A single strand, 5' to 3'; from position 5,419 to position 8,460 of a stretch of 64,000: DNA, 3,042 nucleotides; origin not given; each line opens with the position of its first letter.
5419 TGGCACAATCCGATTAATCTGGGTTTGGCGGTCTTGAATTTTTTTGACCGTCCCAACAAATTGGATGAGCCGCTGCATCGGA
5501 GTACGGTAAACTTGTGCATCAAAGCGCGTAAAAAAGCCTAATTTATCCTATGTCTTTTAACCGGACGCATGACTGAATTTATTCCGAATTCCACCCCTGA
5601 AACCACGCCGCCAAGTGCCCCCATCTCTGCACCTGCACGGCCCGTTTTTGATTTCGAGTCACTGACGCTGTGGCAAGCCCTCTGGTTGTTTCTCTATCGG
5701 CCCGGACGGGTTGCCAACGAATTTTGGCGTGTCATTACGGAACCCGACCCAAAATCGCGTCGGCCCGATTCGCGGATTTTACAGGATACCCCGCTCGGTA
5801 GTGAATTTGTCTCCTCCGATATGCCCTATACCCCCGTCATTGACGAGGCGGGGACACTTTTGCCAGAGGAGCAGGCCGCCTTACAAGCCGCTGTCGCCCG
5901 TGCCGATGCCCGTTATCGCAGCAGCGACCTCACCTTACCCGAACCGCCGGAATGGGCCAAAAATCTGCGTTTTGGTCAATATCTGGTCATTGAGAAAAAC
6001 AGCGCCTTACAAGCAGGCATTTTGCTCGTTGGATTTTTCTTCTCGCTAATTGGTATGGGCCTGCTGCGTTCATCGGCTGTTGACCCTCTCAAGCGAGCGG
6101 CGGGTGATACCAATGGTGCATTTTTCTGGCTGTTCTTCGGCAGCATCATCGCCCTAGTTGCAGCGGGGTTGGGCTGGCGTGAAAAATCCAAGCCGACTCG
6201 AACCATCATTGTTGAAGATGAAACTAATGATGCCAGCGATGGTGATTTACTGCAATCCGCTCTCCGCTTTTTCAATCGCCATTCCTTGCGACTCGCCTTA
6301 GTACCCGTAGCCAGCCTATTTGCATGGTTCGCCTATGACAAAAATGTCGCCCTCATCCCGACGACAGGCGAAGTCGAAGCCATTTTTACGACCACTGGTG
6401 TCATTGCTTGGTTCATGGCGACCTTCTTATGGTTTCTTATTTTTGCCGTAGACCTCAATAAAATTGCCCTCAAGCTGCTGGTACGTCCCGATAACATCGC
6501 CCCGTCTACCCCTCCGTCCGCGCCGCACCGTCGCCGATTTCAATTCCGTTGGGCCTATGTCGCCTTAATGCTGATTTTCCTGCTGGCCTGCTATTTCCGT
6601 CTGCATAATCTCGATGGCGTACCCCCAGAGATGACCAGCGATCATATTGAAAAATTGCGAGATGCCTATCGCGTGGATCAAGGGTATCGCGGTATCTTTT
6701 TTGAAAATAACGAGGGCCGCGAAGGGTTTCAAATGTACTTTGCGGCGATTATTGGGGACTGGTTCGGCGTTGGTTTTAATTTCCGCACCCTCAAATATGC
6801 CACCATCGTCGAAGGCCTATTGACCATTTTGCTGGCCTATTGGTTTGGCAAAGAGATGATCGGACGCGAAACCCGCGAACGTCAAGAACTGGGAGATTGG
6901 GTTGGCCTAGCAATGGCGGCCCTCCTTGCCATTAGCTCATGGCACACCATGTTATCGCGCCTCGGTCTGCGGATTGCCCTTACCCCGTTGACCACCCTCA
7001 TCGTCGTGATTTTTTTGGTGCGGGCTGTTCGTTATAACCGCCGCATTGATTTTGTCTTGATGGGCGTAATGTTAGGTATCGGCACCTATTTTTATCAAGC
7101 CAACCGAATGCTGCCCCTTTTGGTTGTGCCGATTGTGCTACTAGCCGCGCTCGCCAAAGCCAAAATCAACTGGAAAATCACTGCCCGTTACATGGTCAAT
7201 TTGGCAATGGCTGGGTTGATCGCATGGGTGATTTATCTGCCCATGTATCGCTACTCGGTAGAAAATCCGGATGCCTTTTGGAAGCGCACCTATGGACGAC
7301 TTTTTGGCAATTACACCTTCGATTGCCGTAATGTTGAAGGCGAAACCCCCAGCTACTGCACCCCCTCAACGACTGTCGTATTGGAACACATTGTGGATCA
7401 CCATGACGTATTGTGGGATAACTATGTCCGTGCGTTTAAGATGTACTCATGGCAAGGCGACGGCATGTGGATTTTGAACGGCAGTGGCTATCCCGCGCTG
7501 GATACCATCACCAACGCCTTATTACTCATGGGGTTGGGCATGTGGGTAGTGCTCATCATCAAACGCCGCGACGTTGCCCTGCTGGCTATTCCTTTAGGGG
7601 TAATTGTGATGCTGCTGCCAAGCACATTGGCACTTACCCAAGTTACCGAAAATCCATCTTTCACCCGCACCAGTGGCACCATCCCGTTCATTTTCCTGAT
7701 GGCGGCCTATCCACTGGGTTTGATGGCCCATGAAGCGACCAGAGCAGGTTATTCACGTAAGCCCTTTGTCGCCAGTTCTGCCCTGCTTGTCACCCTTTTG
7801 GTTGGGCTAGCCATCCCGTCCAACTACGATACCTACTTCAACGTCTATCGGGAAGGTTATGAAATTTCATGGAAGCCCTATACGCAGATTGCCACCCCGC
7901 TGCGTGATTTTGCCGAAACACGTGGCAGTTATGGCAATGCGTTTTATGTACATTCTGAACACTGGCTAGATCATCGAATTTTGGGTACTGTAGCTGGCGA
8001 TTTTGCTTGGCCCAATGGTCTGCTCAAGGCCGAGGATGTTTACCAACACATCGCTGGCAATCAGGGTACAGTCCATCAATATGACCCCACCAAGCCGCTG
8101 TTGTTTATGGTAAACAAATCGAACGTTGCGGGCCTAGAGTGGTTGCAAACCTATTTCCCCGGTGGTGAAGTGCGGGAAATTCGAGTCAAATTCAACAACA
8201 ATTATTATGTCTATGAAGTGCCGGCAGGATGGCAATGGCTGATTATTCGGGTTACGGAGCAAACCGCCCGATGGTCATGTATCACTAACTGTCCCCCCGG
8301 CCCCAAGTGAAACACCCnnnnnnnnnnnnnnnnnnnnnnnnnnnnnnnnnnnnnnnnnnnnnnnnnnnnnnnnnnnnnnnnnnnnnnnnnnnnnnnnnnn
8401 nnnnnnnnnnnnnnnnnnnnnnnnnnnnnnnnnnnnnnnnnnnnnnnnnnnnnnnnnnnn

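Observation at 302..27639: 27-kb single-strand gene train of six giant GT-C-like membrane proteins with flippase-like, GT4, methyltransferase and ECF sigma genes: candidate undescribed envelope-glycan / glycosylation machine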

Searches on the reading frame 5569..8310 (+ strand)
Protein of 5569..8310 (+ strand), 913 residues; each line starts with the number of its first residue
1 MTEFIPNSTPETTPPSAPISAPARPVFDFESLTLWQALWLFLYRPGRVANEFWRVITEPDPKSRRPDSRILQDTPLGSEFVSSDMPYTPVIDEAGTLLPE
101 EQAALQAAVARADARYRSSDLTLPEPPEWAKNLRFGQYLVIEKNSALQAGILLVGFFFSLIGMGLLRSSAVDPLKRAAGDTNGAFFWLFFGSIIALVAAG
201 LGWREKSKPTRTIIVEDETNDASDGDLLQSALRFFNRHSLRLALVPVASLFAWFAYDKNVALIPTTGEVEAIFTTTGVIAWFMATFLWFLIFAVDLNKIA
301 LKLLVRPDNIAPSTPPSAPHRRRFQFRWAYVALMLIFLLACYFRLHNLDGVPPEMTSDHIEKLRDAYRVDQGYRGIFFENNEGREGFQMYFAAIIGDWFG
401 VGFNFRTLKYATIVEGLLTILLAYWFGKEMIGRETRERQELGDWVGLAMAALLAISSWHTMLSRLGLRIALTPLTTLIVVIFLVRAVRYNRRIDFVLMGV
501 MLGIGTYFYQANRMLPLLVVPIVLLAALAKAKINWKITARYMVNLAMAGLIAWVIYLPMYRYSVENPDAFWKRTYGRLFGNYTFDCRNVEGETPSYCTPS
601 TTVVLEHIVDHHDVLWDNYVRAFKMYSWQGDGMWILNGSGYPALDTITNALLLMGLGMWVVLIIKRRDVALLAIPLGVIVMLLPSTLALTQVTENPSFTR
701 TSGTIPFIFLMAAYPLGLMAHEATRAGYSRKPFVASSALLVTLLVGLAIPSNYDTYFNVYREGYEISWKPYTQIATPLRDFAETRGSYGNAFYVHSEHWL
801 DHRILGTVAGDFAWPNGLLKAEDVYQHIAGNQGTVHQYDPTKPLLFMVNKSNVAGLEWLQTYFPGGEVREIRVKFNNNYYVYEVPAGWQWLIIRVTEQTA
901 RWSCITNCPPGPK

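Call 3: search_protein_families(library=pfam, proteins=[window:5569-8310:+], max_evalue=0.01)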
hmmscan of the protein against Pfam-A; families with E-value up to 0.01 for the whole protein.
window:5569-8310:+ (913 aa): 0 families

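Call 5: search_protein_families(library=ncbifam, proteins=[window:5569-8310:+], max_evalue=0.01)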
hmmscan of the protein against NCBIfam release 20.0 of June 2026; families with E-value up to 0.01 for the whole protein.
window:5569-8310:+ (913 aa): 0 families

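Call 17: search_solved_structures(query=window:5569-8310:+, max_evalue=1)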
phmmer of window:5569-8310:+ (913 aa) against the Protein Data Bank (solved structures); distinct sequences matched with E-value up to 1: 0.

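Call 27: find_homologous_proteins(query=window:5569-8310:+, max_evalue=0.00001)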
Query window:5569-8310:+ (913 aa): 118 proteins with E <= 0.00001 among 8000 candidates.
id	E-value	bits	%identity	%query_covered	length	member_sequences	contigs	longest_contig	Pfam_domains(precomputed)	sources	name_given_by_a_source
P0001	0.0e+0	2004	94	100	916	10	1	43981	-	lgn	-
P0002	0.0e+0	1766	83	100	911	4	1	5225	-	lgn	-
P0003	0.0e+0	1703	81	100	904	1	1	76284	-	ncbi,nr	ncbi:MAG: hypothetical protein HY862_17135 [Chloroflexi bacterium]|nr:hypothetical protein [Chlorofl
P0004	0.0e+0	1508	72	97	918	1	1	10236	-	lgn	-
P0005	9.5e-264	896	48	100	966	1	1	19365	-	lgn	-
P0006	3.8e-263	894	48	98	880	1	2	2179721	-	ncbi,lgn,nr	ncbi:MAG: hypothetical protein H6673_04275 [Anaerolineales bacterium]|nr:hypothetical protein [Anaer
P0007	1.4e-261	888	47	99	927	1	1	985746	-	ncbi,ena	-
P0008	8.7e-261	886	47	98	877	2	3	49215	-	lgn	-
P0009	1.4e-259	882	46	98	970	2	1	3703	-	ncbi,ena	-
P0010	2.8e-259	881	47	98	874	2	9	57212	-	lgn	-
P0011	3.4e-259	881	47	98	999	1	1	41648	-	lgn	-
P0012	1.8e-252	858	47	98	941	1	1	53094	-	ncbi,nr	ncbi:MAG: glycosyltransferase family 39 protein [Chloroflexi bacterium]|nr:glycosyltransferase famil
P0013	3.0e-250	851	46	97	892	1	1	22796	-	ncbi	-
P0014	8.5e-248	843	45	98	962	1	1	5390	-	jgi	jgi:hypothetical protein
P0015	1.7e-245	835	45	99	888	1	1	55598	-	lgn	-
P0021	7.0e-236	803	43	99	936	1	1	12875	PF13231.13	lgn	-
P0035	1.2e-196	674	42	96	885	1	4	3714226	-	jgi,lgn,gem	-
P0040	5.0e-177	609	48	36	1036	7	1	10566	PF13231.13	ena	-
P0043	1.7e-172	594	44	41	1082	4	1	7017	PF13231.13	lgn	-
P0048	1.6e-170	587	40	71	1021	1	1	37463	PF13231.13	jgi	jgi:hypothetical protein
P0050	2.0e-168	580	37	96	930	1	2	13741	PF13231.13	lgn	-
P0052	5.8e-168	579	44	36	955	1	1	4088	PF13231.13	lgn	-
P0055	2.5e-167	577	52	34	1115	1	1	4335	PF13231.13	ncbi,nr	ncbi:MAG: glycosyltransferase family 39 protein, partial [Chloroflexi bacterium]|nr:glycosyltransfer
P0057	9.1e-167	575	44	35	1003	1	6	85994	PF13231.13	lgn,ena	-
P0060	6.4e-165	569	48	33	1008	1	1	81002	PF13231.13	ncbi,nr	ncbi:MAG: hypothetical protein JXJ20_02490 [Anaerolineae bacterium]|nr:hypothetical protein [Anaerol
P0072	9.6e-162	558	43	40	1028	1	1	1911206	-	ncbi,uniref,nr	ncbi:hypothetical protein [Aggregatilinea lenta]|uniref:hypothetical protein n=1 Tax=Aggregatilinea 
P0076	5.0e-159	549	37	80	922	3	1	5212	PF13231.13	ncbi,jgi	-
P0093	1.9e-122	428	39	72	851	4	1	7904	PF13231.13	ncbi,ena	-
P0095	4.8e-120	420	36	76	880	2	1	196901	PF13231.13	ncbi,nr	ncbi:MAG: glycosyltransferase family 39 protein [Anaerolineae bacterium]|nr:glycosyltransferase fami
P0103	6.2e-114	400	40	60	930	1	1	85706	PF13231.13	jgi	jgi:hypothetical protein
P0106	4.3e-111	390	36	68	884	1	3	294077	PF13231.13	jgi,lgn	jgi:hypothetical protein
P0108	1.0e-110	389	33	99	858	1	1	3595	PF13231.13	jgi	jgi:hypothetical protein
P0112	2.5e-72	262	33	68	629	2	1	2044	PF13231.13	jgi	-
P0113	7.9e-69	251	31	68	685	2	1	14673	PF13231.13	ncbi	-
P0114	3.5e-64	235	30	67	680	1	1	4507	PF13231.13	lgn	-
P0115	2.9e-63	232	30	67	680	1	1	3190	PF13231.13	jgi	jgi:hypothetical protein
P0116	9.0e-48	181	30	60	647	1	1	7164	PF13231.13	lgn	-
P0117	1.9e-45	173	29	61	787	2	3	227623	PF13231.13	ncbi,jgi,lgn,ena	jgi:hypothetical protein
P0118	4.8e-6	43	30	17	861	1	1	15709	PF13231.13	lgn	-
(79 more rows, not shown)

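Call 38: predict_structure(alignment_id=A1)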
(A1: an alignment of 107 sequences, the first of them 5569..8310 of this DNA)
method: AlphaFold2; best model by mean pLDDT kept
length: 913 residues; sequences in the alignment: 107
mean_pLDDT: 87.5   pTM: 0.85
mean pLDDT of the five models: 87.5, 86.7, 86.0, 85.7, 85.5
residues with pLDDT >= 90: 655; 70-90: 120; 50-70: 74; < 50: 64
segments of 3 or more residues with pLDDT < 50: 1-24, 63-65, 67-95
pLDDT, mean of each block of 10 residues (from residue 1): 40 44 63 89 86 77 44 38 40 54 68 53 76 88 95 98 98 96 97 95 70 52 72 93 98 98 94 97 98 95 74 52 76 98 97 94 96 94 87 97 96 98 98 91 98 98 91 97 96 97 95 97 96 89 98 98 94 92 83 84 96 97 96 85 97 97 95 98 95 91 98 98 93 96 98 96 93 98 98 95 97 96 96 97 98 97 96 96 93 81 65 47
secondary structure, 60 per line:
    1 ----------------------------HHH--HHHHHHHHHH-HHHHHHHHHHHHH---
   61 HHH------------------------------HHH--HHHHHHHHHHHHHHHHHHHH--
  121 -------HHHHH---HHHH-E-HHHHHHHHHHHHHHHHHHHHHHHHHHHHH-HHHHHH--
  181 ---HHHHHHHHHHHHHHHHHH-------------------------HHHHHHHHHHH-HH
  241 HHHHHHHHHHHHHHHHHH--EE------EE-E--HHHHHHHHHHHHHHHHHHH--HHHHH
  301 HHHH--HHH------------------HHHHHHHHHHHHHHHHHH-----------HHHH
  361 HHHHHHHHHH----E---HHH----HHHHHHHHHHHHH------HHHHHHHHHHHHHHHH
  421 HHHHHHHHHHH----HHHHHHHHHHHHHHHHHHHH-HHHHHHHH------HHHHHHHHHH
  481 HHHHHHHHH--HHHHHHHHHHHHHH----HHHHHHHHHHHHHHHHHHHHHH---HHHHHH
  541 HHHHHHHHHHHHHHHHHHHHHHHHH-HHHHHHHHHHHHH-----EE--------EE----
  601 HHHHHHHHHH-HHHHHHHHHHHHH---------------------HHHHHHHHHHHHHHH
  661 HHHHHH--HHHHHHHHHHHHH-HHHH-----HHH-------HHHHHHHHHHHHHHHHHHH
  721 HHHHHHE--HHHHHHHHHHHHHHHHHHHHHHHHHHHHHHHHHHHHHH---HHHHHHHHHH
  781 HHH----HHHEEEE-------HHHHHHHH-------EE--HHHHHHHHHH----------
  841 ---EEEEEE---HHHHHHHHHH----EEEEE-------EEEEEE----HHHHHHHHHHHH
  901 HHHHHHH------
elements in order (helices of 4 or more, strands of 3 or more residues): H34-43 H45-57 H99-118 H128-132 H136-139 H143-171 H173-178 H184-201 H227-237 H239-258 H275-293 H296-304 H328-345 H357-370 H386-398 H405-431 H436-455 H457-464 H471-489 H492-505 H510-531 H535-565 H567-579 H601-610 H612-624 H646-666 H669-681 H683-686 H702-726 H730-767 H771-783 E791-794 H802-809 H821-830 E844-849 H853-862 E867-871 E879-884 H889-907

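Call 41: fold_search(model_id=the predicted structure, library=pdb)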
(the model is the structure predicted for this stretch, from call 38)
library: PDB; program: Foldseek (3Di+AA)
matches with E <= 10: 558; with E <= 0.001: 18
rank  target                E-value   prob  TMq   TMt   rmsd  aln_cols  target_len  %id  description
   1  7e9s_A                6.8e-07  1.00  0.33  0.34  13.6       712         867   13  Archaeal oligosaccharyltransferase AglB from Archaeoglobus fulgidus in complex with an inhibitory peptide and a dolich (released 2021-09-08)
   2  5ezm                  1.6e-06  1.00  0.31  0.49  13.2       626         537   12  Crystal Structure of ArnT from Cupriavidus metallidurans in the apo state (released 2016-02-17)
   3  5f15                  4.8e-06  1.00  0.32  0.50  13.0       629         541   12  Crystal Structure of ArnT from Cupriavidus metallidurans bound to Undecaprenyl phosphate (released 2016-02-17)
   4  8age_A                7.2e-06  1.00  0.33  0.44  11.7       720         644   12  Structure of yeast oligosaccharylransferase complex with acceptor peptide bound (released 2022-12-07)
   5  6s7o_A                2.5e-05  1.00  0.35  0.46  11.1       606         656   12  Cryo-EM structure of human oligosaccharyltransferase complex OST-A (released 2019-12-18)
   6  6ezn_F                2.6e-05  1.00  0.30  0.39  11.2       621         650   12  Cryo-EM structure of the yeast oligosaccharyltransferase (OST) complex (released 2018-01-17)
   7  6s7t_A                4.5e-05  1.00  0.34  0.43  12.8       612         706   11  Cryo-EM structure of human oligosaccharyltransferase complex OST-B (released 2019-12-18)
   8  8b6l_I                4.5e-05  1.00  0.32  0.41  13.6       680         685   10  Subtomogram average of the human Sec61-TRAP-OSTA-translocon (released 2022-12-07)
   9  8if8_C                1.5e-04  1.00  0.21  0.29  19.8       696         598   13  Arabinosyltransferase AftA (released 2023-05-31)
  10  5ogl_A                1.6e-04  1.00  0.32  0.40  12.5       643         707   11  Structure of bacterial oligosaccharyltransferase PglB in complex with an acceptor peptide and an lipid-linked oligosac (released 2017-10-25)
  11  3rce_A                2.5e-04  1.00  0.29  0.37  12.9       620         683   11  Bacterial oligosaccharyltransferase PglB (released 2011-06-15)
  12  9s6s_A                4.4e-04  1.00  0.31  0.47  10.2       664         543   12  Ternary cryo-EM structure of human ALG9 with Dol25-PP-GlcNAc2Man6, Dol25-P-Man and Fab (released 2026-03-18)
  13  9e61_A                5.0e-04  1.00  0.21  0.26   7.0       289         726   15  Cryo-EM structure of Saccharomyces cerevisiae Pmt4 apo form (released 2025-10-15)
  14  6c26_A                5.2e-04  1.00  0.28  0.37  15.9       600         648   12  The Cryo-EM structure of a eukaryotic oligosaccharyl transferase complex (released 2018-01-31)
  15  9e6i_B                5.9e-04  1.00  0.21  0.26   7.0       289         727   15  Cryo-EM structure of Saccharomyces cerevisiae Pmt4-Ccw5 complex (released 2025-10-15)
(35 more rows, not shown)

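Call 43: find_encoding_contigs(protein=P0072, flank=10000, max_places=2)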
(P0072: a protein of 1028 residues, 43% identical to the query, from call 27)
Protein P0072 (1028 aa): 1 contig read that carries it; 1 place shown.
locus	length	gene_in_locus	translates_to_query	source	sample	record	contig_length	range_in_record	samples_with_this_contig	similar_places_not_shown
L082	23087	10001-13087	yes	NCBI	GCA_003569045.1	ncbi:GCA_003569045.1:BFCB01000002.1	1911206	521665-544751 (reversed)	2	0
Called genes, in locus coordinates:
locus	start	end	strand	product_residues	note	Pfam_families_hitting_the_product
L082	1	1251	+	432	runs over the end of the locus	PF00483:NTP_transferase, PF12804:NTP_transf_3, PF00132:Hexapep (faint), PF25087:GMPPB_C (weak), PF25084:LbH_EIF2B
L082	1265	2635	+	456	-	PF02878:PGM_PMM_I, PF02879:PGM_PMM_II, PF02880:PGM_PMM_III, PF00408:PGM_PMM_IV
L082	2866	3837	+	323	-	-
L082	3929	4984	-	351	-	PF13672:PP2C_2 (weak)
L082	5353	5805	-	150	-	PF18423:zf_CopZ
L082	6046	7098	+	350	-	PF03706:LPG_synthase_TM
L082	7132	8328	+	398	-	PF13439:Glyco_transf_4, PF13579:Glyco_trans_4_4, PF20706:GT4-conflict (weak), PF00534:Glycos_transf_1, PF13692:Glyco_trans_1_4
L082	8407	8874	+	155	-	PF14376:Haem_bd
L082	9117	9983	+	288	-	PF01209:Ubie_methyltran, PF13489:Methyltransf_23, PF13847:Methyltransf_31, PF08241:Methyltransf_11, PF08242:Methyltransf_12, PF13649:Methyltransf_25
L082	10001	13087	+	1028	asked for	-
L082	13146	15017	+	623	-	PF13231:PMT_2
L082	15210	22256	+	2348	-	PF10060:DUF2298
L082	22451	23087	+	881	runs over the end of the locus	PF10060:DUF2298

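Call 64: find_encoding_contigs(protein=P0006, flank=10000, max_places=1)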
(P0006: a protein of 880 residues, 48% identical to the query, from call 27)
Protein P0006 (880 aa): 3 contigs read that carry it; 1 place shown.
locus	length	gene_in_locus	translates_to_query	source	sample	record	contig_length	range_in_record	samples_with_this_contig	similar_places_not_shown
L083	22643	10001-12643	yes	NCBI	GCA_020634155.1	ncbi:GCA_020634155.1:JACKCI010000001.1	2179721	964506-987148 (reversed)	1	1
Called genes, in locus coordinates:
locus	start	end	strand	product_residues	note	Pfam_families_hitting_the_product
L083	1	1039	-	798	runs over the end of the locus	PF00069:Pkinase, PF07714:PK_Tyr_Ser-Thr, PF08239:SH3_3 (faint)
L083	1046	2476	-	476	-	PF00069:Pkinase, PF07714:PK_Tyr_Ser-Thr, PF03109:ABC1 (weak), PF13180:PDZ_2, PF17820:PDZ_6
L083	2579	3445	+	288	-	PF01590:GAF, PF13185:GAF_2, PF13492:GAF_3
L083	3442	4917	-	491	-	PF04151:PPC (weak)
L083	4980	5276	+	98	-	PF01037:AsnC_trans_reg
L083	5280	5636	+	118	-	PF00072:Response_reg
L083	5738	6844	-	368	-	PF02073:Peptidase_M29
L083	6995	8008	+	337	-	PF03706:LPG_synthase_TM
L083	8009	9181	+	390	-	PF13439:Glyco_transf_4, PF13579:Glyco_trans_4_4, PF20706:GT4-conflict (weak), PF00534:Glycos_transf_1, PF13692:Glyco_trans_1_4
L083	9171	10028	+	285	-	PF13489:Methyltransf_23, PF01209:Ubie_methyltran, PF07021:MetW (weak), PF13847:Methyltransf_31, PF08241:Methyltransf_11, PF08242:Methyltransf_12, PF13649:Methyltransf_25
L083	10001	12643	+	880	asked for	-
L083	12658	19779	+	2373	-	PF10060:DUF2298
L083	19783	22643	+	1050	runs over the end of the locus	PF10060:DUF2298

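Call 65: find_encoding_contigs(protein=P0035, flank=10000, max_places=1)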
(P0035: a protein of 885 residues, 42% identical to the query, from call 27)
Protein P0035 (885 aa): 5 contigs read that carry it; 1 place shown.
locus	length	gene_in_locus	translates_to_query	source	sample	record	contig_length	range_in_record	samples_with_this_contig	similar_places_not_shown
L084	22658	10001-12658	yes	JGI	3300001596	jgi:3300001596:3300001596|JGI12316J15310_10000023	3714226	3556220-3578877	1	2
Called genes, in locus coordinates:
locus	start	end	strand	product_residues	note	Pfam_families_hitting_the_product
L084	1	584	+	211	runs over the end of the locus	PF13483:Lactamase_B_3, PF12706:Lactamase_B_2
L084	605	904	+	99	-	-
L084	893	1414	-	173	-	-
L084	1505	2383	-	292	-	PF03976:PPK2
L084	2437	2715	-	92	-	-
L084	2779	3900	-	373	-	PF02618:YceG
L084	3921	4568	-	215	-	-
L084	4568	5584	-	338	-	PF03193:RsgA_GTPase (faint), PF00350:Dynamin_N (weak), PF01926:MMR_HSR1, PF02421:FeoB_N, PF04548:AIG1, PF00009:GTP_EFTU, PF00350:Dynamin_N (weak), PF07650:KH_2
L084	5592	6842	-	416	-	PF07136:DUF1385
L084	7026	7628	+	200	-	PF00498:FHA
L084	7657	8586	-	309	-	PF00805:Pentapeptide, PF13576:Pentapeptide_3 (weak), PF00805:Pentapeptide (weak), PF13599:Pentapeptide_4 (weak), PF00805:Pentapeptide, PF13576:Pentapeptide_3 (weak)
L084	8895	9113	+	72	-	-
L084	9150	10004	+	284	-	PF01209:Ubie_methyltran, PF13489:Methyltransf_23, PF07021:MetW, PF13847:Methyltransf_31, PF08241:Methyltransf_11, PF08242:Methyltransf_12, PF13649:Methyltransf_25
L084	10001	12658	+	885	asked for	-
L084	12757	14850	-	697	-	PF12849:PBP_like_2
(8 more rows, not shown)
